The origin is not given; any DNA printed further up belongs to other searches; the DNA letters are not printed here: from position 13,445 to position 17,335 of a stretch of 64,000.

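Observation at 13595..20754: Tandem paralogous zinc-ribbon / nucleotidyl-cyclase / STAND-NTPase / TPR proteins with no DNA-binding output: candidate cyclase-effector STAND pair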

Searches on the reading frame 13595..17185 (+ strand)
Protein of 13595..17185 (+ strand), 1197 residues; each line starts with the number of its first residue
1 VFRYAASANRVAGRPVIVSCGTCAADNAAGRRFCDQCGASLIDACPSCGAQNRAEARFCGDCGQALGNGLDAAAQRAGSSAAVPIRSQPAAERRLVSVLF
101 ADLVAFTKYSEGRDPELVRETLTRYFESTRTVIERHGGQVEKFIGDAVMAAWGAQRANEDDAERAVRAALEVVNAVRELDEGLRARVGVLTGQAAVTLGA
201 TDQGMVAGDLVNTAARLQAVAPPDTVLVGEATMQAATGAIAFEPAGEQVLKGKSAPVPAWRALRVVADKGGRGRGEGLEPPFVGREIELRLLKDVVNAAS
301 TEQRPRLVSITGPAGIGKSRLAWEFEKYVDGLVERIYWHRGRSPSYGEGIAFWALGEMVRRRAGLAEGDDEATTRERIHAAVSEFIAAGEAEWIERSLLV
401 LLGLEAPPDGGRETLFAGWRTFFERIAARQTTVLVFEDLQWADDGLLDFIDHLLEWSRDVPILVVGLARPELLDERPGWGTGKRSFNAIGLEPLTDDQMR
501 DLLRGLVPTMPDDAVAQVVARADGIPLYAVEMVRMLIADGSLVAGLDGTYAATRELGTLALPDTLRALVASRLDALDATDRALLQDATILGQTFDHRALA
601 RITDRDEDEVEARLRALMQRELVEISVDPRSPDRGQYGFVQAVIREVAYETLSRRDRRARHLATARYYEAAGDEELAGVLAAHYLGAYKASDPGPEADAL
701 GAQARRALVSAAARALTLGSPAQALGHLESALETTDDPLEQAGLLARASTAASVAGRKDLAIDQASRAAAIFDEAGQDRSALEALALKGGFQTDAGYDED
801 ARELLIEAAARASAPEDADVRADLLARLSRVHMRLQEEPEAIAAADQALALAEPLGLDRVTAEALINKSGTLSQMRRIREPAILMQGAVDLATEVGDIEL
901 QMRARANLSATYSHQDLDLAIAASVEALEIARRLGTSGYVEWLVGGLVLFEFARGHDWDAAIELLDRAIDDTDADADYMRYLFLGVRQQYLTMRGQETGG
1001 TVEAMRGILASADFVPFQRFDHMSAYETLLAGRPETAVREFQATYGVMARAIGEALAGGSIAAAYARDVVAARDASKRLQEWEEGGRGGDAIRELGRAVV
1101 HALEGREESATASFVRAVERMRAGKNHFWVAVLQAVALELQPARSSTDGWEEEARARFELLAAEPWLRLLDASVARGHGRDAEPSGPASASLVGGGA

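Call 6: search_protein_families(library=pfam, proteins=[window:13595-17185:+], max_evalue=0.1)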
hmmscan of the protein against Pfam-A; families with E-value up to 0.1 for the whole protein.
window:13595-17185:+ (1197 aa): 11 families
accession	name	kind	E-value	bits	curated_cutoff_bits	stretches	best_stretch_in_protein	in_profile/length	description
PF13191.12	AAA_16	-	7.1e-22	79.1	32.6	1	281-465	1-167/167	AAA ATPase domain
PF00211.25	Guanylate_cyc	-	2.3e-19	70.2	21.9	1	95-254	8-174/183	Adenylate and Guanylate cyclase catalytic domain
PF12773.13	DZR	-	4.7e-10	39.9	27.3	1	20-63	1-45/45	Double zinc ribbon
PF13240.11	Zn_Ribbon_1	-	9.2e-09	35.3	25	2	45-65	2-22/23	zinc-ribbon domain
PF24463.1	DUF7577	-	2e-08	34.2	28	2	45-66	5-26/27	Domain of unknown function (DUF7577)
PF13248.11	Zn_ribbon_3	-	9e-05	22.2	27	1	45-64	5-24/26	zinc-ribbon domain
PF13401.12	AAA_22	-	0.00042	21.1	27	1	304-466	4-122/130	AAA domain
PF10083.14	DUF2321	-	0.0056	16.7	24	1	28-53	23-48/157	Uncharacterized protein conserved in bacteria (DUF2321)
PF25212.1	HVO_A0114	-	0.021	15.1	27.6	1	597-630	40-73/84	HVO_A0114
PF25199.1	nSTAND_NTPase5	-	0.027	14.7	34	0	285-319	22-55/145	Novel STAND NTPase 5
PF07719.23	TPR_2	-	0.072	13.7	27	0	822-852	1-31/34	Tetratricopeptide repeat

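Call 7: search_protein_families(library=ncbifam, proteins=[window:13595-17185:+], max_evalue=0.01)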
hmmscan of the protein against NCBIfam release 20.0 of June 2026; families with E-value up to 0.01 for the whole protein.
window:13595-17185:+ (1197 aa): 3 families
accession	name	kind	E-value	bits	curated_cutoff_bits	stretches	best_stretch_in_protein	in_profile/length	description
TIGR03903.1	TOMM_kin_cyc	equivalog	6.3e-63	213.1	705.75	1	80-711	272-905/1267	TOMM system kinase/cyclase fusion protein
NF058673.1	LipAdnlyCyLipJMY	equivalog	6.1e-11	41.7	800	1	85-253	285-440/449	bifunctional lipase/adenylate cyclase LipJ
NF011149.0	PRK14559.1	equivalog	1.4e-07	30.6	374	1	18-74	2-59/642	serine/threonine phosphatase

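Call 8: search_protein_families(library=padloc, proteins=[window:13595-17185:+], max_evalue=0.01)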
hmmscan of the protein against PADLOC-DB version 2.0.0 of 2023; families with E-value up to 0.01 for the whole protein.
window:13595-17185:+ (1197 aa): 7 families
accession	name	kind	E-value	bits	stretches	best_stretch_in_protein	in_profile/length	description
PDLC00734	PycC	-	3.8e-18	63.8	1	88-217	182-320/374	Pycsar cyclase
PDLC02367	PycC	-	5.8e-12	43.5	1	97-232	45-188/226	-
PDLC00766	PycC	-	3.7e-09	34.4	1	96-179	44-123/232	Pycsar cyclase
PDLC02370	PycC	-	1.8e-05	22.3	1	96-175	82-158/340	-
PDLC02366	PycC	-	9.8e-05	19.5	1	96-239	278-436/486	-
PDLC00764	PycC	-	0.00013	19.1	1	92-169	91-169/449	Pycsar cyclase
PDLC00762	PycC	-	0.0041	14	1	95-177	283-369/508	Pycsar cyclase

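Call 10: search_solved_structures(query=window:13595-17185:+, max_evalue=0.01, show_alignments=3)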
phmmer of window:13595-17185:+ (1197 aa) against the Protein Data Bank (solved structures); distinct sequences matched with E-value up to 0.01: 37.
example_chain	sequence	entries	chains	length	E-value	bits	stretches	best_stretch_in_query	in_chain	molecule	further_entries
2w01_A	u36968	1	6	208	1.1e-18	69.8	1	90-262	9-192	ADENYLATE CYCLASE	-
6fht_A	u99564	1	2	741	9.1e-18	66.7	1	90-261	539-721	Bacteriophytochrome,Adenylate cyclase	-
1wc0_A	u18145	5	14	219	4.4e-16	61.1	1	79-233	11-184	ADENYLATE CYCLASE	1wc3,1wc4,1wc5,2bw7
1wc1_A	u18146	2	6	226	1.4e-14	56.1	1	91-233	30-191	ADENYLATE CYCLASE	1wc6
5oyh_A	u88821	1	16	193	2.4e-13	52.1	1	90-264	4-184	Nucleotide cyclase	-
6sir_A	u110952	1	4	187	4.9e-13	51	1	90-261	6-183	Nucleotide cyclase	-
3mr7_A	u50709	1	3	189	7e-13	50.5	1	91-262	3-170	Adenylate/guanylate cyclase/hydrolase, alpha/beta fold family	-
3r5g_A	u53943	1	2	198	1.6e-12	49.4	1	91-263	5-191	CyaB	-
5x4t_A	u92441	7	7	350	3e-11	45.2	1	81-260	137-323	Photoactivated adenylyl cyclase | Family 3 adenylate cyclase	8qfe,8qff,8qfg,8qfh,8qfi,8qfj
9f1z_A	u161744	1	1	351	3e-11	45.1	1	81-260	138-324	Family 3 adenylate cyclase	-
5x4u_A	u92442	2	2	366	3.3e-11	45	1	81-260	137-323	Photoactivated adenylyl cyclase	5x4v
4yus_A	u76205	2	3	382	3.6e-11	44.9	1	81-260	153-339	Family 3 adenylate cyclase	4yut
9f1w_A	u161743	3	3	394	3.9e-11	44.7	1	81-260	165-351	Family 3 adenylate cyclase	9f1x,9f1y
6aoa_A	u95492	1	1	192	4.2e-11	44.6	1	90-260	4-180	Bacterio-rhodopsin/guanylyl cyclase 1 fusion protein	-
6ao9_A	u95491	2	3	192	8.3e-11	43.7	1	90-260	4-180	Bacterio-rhodopsin/guanylyl cyclase 1 fusion protein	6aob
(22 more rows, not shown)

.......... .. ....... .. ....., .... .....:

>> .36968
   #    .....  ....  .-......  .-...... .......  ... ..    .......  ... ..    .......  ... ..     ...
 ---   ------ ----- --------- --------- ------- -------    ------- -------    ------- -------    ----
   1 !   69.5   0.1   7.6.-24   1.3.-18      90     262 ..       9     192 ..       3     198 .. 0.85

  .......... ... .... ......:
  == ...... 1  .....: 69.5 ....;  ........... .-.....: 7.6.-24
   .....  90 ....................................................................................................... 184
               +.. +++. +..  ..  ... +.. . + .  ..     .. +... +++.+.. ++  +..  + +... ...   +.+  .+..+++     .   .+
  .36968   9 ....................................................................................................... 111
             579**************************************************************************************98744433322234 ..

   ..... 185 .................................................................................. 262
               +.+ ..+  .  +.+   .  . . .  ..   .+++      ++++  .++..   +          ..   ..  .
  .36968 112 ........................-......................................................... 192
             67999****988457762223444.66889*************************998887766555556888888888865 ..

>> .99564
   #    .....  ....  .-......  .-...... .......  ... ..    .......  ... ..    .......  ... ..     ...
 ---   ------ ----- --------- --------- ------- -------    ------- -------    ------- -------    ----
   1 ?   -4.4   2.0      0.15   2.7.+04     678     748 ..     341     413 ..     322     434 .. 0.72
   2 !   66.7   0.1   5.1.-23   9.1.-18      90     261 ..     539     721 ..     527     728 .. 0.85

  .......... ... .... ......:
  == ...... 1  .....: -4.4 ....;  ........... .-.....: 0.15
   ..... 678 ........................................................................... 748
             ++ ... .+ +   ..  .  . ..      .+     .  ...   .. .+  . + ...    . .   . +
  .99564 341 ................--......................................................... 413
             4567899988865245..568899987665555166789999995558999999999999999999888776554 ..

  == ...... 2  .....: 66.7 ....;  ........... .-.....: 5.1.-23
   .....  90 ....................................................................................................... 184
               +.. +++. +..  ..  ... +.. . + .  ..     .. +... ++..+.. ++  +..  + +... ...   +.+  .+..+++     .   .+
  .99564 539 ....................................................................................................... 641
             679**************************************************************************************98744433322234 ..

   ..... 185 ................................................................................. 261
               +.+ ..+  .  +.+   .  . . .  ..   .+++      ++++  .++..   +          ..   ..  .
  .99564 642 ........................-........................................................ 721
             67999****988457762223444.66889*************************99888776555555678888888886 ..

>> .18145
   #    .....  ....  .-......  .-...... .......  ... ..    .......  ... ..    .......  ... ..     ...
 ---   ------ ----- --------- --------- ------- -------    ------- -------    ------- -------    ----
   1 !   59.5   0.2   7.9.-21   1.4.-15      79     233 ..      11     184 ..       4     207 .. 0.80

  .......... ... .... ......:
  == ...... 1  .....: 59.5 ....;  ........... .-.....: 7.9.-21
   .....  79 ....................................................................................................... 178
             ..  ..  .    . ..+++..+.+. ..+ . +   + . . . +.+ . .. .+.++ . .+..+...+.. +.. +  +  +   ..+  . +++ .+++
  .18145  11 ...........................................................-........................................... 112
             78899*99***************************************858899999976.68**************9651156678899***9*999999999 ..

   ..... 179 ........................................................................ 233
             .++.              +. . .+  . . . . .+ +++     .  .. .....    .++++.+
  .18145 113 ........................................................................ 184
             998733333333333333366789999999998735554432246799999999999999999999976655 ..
